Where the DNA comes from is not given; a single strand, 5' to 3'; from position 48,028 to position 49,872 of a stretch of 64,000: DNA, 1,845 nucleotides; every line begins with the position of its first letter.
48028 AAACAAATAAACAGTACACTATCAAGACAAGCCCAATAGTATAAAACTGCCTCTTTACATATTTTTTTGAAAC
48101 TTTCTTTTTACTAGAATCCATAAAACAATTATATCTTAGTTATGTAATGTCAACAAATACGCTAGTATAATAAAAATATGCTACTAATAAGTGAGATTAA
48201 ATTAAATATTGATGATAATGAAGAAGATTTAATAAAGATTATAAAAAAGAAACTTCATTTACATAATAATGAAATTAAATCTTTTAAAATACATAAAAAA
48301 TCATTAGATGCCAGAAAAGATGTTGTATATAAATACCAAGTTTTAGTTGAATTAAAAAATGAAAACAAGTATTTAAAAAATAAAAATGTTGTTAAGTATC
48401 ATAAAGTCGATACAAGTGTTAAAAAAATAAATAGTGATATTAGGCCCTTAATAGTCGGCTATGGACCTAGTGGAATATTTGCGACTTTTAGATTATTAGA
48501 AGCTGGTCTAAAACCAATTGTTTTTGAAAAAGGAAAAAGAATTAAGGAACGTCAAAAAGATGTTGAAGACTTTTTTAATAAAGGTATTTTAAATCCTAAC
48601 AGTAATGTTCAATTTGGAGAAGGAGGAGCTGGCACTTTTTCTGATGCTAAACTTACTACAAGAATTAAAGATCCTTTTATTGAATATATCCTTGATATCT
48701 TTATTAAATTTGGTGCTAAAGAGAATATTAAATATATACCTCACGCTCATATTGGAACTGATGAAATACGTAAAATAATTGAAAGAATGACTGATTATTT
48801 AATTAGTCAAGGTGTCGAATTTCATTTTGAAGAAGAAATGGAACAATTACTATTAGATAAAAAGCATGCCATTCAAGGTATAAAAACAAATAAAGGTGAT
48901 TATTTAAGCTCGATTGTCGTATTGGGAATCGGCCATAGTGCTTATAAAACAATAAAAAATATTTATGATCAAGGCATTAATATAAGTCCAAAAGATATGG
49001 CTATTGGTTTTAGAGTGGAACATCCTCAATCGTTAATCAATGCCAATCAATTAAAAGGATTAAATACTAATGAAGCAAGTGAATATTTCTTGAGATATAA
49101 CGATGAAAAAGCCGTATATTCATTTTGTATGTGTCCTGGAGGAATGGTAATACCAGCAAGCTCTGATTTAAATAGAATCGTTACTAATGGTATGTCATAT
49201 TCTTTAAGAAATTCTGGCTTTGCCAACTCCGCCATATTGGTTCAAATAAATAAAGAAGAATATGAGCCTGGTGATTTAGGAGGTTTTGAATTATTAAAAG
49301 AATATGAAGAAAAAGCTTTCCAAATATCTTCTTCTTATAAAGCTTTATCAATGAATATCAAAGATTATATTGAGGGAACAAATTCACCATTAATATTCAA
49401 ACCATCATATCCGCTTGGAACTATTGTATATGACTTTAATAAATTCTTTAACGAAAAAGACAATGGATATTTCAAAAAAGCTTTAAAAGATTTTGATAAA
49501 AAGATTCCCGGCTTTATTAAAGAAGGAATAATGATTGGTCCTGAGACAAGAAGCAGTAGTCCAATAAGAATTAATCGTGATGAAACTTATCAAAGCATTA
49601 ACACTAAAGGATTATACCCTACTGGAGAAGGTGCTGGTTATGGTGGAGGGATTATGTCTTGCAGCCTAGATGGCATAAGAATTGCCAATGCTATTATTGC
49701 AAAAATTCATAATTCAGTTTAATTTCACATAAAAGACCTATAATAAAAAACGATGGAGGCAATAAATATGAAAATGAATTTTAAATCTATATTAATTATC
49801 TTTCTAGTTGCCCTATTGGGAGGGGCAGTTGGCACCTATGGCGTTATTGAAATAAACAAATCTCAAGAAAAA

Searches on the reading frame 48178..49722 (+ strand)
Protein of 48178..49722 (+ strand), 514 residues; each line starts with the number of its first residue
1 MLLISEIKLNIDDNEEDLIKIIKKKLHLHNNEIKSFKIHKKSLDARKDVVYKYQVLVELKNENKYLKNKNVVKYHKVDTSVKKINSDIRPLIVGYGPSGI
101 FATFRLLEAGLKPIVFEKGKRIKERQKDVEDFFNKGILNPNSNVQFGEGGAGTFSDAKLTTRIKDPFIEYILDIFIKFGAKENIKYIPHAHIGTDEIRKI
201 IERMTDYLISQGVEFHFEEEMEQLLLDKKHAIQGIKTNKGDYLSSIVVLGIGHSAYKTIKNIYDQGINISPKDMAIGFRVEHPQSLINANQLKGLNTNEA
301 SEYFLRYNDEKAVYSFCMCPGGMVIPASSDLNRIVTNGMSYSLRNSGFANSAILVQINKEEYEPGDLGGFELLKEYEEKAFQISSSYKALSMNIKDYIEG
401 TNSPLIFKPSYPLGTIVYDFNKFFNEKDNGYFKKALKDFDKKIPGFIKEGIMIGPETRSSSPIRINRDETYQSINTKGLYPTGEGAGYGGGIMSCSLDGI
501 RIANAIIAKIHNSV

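Call 65: search_protein_families(library=pfam, max_evalue=1e-8, proteins=[window:48178-49722:+])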
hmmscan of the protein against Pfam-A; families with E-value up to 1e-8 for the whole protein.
window:48178-49722:+ (514 aa): 1 family
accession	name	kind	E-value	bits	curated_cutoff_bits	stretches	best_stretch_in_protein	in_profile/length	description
PF21688.3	FAD-depend_C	-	3.7e-51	174.6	27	1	274-459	2-197/197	FAD-dependent protein, C-terminal domain-like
